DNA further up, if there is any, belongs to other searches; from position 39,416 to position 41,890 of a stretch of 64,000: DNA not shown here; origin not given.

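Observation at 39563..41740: Dual cNMP-binding + rhodanese + long coiled-coil protein translationally coupled to a Rieske protein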

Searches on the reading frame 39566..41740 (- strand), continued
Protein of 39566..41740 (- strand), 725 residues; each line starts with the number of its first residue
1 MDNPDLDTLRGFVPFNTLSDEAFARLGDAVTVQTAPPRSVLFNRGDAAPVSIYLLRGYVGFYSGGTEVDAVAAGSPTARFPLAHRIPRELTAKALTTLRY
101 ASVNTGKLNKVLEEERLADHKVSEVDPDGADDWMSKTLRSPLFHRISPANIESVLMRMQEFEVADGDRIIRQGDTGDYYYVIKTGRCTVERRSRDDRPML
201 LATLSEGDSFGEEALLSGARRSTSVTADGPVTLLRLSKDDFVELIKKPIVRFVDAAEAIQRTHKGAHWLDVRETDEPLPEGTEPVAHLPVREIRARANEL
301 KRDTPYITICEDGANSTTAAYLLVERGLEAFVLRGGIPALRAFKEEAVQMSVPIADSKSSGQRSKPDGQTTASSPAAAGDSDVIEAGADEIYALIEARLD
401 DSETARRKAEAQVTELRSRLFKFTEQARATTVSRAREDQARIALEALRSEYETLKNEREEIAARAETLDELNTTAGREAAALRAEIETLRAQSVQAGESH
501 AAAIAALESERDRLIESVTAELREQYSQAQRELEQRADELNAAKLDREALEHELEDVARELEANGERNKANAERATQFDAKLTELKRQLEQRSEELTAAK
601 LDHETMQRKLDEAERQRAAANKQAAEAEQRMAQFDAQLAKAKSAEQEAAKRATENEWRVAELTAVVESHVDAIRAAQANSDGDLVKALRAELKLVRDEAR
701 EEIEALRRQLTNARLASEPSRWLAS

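Call 26: search_protein_families(library=pfam, proteins=[P0003, P0043, P0019, P0023, P0015, P0046], max_evalue=0.01)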
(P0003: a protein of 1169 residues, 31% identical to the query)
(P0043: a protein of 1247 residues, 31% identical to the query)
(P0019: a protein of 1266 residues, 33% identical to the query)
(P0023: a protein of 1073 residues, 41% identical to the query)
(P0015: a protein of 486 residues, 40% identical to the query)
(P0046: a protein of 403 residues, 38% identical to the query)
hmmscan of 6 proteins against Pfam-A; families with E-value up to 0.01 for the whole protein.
P0003 (1169 aa): 7 families
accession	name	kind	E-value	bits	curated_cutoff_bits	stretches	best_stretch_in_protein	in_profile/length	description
PF03781.23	FGE-sulfatase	-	3e-57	194.6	23.3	1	942-1167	3-255/255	Sulfatase-modifying factor enzyme 1-like domain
PF00027.35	cNMP_binding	-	1.9e-25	89.1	27.5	2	165-251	2-87/89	Cyclic nucleotide-binding domain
PF00581.25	Rhodanese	-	9e-14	52.2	22.2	1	261-342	3-96/102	Rhodanese-like domain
PF19220.6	Rod_CreS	-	4.7e-07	29.6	100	1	744-828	20-107/359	Crescentin, rod domain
PF12795.12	MscS_porin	-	0.00089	19.4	34.4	1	472-630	4-166/238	Mechanosensitive ion channel porin domain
PF04108.17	ATG17_like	-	0.0016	18.4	43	1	562-759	112-294/355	Autophagy protein ATG17-like domain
PF13870.11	CCDC113_CCDC96_CC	-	0.0033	17.6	31.6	1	587-691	63-171/177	CCDC113/CCDC96, coiled-coil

P0043 (1247 aa): 3 families
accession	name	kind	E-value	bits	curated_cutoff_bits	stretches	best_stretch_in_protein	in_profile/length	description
PF00027.35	cNMP_binding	-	1.2e-29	102.5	27.5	2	165-252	2-88/89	Cyclic nucleotide-binding domain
PF00581.25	Rhodanese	-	3.2e-09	37.6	22.2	1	260-343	2-97/102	Rhodanese-like domain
PF24922.1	ACBP4_C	-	0.00089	19.9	31.2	1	799-875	4-80/105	Acyl-CoA-binding domain-containing protein 4-6, C-terminal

P0019 (1266 aa): 2 families
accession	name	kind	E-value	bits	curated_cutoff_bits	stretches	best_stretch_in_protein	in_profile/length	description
PF00027.35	cNMP_binding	-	2.5e-30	104.7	27.5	2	165-251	2-87/89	Cyclic nucleotide-binding domain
PF00581.25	Rhodanese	-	5.1e-11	43.4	22.2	1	264-340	6-94/102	Rhodanese-like domain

P0023 (1073 aa): 2 families
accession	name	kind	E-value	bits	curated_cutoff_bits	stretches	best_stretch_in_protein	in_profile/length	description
PF00027.35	cNMP_binding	-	1.1e-25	89.8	27.5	2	168-253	3-87/89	Cyclic nucleotide-binding domain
PF00581.25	Rhodanese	-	1.9e-10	41.5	22.2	1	263-346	3-98/102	Rhodanese-like domain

P0015 (486 aa): 2 families
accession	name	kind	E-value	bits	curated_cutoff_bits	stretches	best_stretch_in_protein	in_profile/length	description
PF00027.35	cNMP_binding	-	3.1e-30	104.4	27.5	2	164-250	2-88/89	Cyclic nucleotide-binding domain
PF00581.25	Rhodanese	-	1.5e-13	51.5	22.2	1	260-344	4-100/102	Rhodanese-like domain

P0046 (403 aa): 2 families
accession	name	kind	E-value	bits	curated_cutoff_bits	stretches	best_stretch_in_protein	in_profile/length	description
PF00027.35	cNMP_binding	-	1e-29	102.8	27.5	2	167-253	2-87/89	Cyclic nucleotide-binding domain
PF00581.25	Rhodanese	-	7.8e-12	46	22.2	1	271-345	12-97/102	Rhodanese-like domain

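Call 34: find_encoding_contigs(protein=P0015, flank=6000, max_places=1)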
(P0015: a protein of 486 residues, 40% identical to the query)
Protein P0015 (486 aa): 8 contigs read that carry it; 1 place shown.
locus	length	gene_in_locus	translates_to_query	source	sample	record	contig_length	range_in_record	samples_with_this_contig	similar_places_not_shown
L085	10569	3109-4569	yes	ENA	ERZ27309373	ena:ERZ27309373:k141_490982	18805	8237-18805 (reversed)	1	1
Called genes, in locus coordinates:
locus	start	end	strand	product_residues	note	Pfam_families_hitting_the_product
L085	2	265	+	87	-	?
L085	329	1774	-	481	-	PF00224:PK, PF02887:PK_C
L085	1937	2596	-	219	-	PF00440:TetR_N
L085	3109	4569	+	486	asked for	PF00027:cNMP_binding, PF00581:Rhodanese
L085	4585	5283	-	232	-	PF11249:DUF3047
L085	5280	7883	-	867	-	PF13380:CoA_binding_2, PF13607:Succ_CoA_lig, PF13420:Acetyltransf_4 (faint), PF13549:ATP-grasp_5, PF13302:Acetyltransf_3 (weak), PF00583:Acetyltransf_1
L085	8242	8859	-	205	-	PF00293:NUDIX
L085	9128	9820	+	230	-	PF00753:Lactamase_B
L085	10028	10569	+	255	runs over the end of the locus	PF03883:H2O2_YaaD, PF21818:DUF6884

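Call 35: find_encoding_contigs(protein=P0026, flank=6000, max_places=1)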
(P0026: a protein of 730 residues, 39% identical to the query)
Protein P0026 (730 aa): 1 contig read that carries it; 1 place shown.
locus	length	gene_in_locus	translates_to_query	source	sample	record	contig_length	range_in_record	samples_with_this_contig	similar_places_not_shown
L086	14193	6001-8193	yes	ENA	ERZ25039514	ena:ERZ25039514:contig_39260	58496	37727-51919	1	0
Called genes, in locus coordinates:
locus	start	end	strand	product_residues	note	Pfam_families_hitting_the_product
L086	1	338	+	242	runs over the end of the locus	PF12637:TSCPD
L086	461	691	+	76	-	-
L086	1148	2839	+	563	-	PF13191:AAA_16, PF13604:AAA_30, PF13401:AAA_22, PF21327:GspA_C39-like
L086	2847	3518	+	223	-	PF16537:T2SSB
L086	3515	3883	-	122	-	-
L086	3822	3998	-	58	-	-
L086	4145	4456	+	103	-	PF08755:YccV-like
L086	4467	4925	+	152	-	PF05099:TerB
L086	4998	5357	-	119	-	PF00216:Bac_DNA_binding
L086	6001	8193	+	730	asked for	PF00027:cNMP_binding, PF00581:Rhodanese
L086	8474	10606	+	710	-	PF03781:FGE-sulfatase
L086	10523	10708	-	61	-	-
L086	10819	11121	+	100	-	PF00355:Rieske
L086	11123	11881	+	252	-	PF00005:ABC_tran, PF13304:AAA_21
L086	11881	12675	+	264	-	PF01061:ABC2_membrane (weak), PF12698:ABC2_membrane_3 (weak)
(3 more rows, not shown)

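Call 36: find_encoding_contigs(protein=P0012, flank=6000, max_places=1)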
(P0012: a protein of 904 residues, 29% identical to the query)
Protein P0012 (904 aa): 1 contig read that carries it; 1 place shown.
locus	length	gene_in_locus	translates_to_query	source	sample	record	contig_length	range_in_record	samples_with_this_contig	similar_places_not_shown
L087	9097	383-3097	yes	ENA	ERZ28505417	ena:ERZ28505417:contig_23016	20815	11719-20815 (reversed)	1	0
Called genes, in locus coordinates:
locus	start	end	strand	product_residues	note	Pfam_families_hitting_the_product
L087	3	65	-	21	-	?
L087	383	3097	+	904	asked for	PF00027:cNMP_binding, PF00581:Rhodanese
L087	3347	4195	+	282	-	PF00294:PfkB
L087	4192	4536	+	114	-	PF00355:Rieske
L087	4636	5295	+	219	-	PF01891:CbiM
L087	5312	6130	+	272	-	PF27507:DjlA_TM, PF05099:TerB, PF00226:DnaJ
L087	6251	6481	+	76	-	PF03994:DUF350 (weak)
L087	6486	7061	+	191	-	PF01464:SLT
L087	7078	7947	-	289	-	-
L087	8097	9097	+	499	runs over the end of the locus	PF02878:PGM_PMM_I, PF02879:PGM_PMM_II, PF02880:PGM_PMM_III, PF00408:PGM_PMM_IV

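Call 65: find_encoding_contigs(protein=P0046, flank=6000, max_places=1)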
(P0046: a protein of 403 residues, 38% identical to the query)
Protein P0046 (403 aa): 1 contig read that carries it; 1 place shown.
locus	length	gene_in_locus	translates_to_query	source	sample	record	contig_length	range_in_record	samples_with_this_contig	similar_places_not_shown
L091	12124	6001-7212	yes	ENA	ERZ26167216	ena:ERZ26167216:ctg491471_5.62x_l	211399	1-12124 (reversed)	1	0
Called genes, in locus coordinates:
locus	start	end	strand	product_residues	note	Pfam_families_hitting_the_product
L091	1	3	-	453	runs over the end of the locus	PF02812:ELFV_dehydrog_N, PF00208:ELFV_dehydrog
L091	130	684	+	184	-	PF03848:TehB (faint), PF08241:Methyltransf_11 (weak), PF13649:Methyltransf_25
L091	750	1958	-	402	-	PF02771:Acyl-CoA_dh_N, PF02770:Acyl-CoA_dh_M, PF00441:Acyl-CoA_dh_1, PF08028:Acyl-CoA_dh_2 (weak)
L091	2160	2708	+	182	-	PF20408:Abhydrolase_11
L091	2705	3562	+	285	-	PF00581:Rhodanese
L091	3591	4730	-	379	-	PF04107:GCS2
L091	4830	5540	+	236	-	PF08240:ADH_N, PF00107:ADH_zinc_N, PF13602:ADH_zinc_N_2 (weak)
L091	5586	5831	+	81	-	PF13602:ADH_zinc_N_2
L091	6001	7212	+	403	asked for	PF00027:cNMP_binding, PF00581:Rhodanese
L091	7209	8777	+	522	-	-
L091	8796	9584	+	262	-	PF02463:SMC_N (weak), PF00005:ABC_tran, PF13304:AAA_21 (weak)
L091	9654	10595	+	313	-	PF00291:PALP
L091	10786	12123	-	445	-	?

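Call 66: find_encoding_contigs(protein=P0023, flank=6000, max_places=1)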
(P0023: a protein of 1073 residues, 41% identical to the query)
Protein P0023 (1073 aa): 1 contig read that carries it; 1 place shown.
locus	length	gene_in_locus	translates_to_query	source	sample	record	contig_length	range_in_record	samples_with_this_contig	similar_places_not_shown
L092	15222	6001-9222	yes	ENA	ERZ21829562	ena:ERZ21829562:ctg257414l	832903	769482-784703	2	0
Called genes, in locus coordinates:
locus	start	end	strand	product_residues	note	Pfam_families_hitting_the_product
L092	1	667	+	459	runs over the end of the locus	-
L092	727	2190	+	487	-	-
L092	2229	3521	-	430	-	PF01053:Cys_Met_Meta_PP, PF00155:Aminotran_1_2 (weak)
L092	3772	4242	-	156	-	PF13380:CoA_binding_2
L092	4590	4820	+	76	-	-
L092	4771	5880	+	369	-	PF01609:DDE_Tnp_1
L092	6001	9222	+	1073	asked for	PF00027:cNMP_binding, PF00581:Rhodanese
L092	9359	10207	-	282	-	PF02219:MTHFR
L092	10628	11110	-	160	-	-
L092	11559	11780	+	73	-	-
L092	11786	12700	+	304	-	PF00126:HTH_1, PF03466:LysR_substrate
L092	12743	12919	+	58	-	-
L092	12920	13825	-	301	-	PF06426:SATase_N, PF00132:Hexapep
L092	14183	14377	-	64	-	-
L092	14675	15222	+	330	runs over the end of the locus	PF14237:GYF_2, PF01987:AIM24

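Call 69: predict_structure(alignment_id=A4)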
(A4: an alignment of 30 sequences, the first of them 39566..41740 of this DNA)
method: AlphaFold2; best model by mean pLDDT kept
length: 725 residues; sequences in the alignment: 30
mean_pLDDT: 76.5   pTM: 0.39
mean pLDDT of the five models: 76.5, 75.6, 74.8, 74.5, 73.3
residues with pLDDT >= 90: 243; 70-90: 267; 50-70: 135; < 50: 80
segments of 3 or more residues with pLDDT < 50: 119-128, 352-394, 567-582, 719-725
pLDDT, mean of each block of 10 residues (from residue 1): 82 91 91 97 94 97 95 93 87 97 92 70 43 82 88 92 96 91 95 89 92 87 94 96 92 95 94 85 81 90 94 92 94 94 85 43 33 32 34 51 61 69 72 74 76 79 75 72 74 74 76 78 76 76 70 62 51 45 57 67 72 73 72 70 70 69 68 57 63 70 71 60 45
secondary structure, 60 per line:
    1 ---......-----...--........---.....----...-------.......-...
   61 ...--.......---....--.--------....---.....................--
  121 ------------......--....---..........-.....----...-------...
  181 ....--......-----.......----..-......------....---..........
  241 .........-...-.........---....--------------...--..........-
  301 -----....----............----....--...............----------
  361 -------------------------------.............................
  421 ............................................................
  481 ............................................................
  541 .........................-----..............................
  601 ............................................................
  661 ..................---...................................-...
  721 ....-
elements in order (helices of 4 or more, strands of 3 or more residues): H4-9 H20-27 E31-35 E40-42 E50-56 E58-63 E66-72 H76-79 E91-94 E98-104 H105-118 H133-138 H141-144 H148-157 E159-163 E168-170 E178-184 E187-192 E198-204 H212-217 E224-227 E231-237 H238-249 E251-253 H255-263 E267-270 E285-287 H290-299 E306-309 H314-325 E330-333 H336-350 H392-565 H571-678 H682-716 H718-724
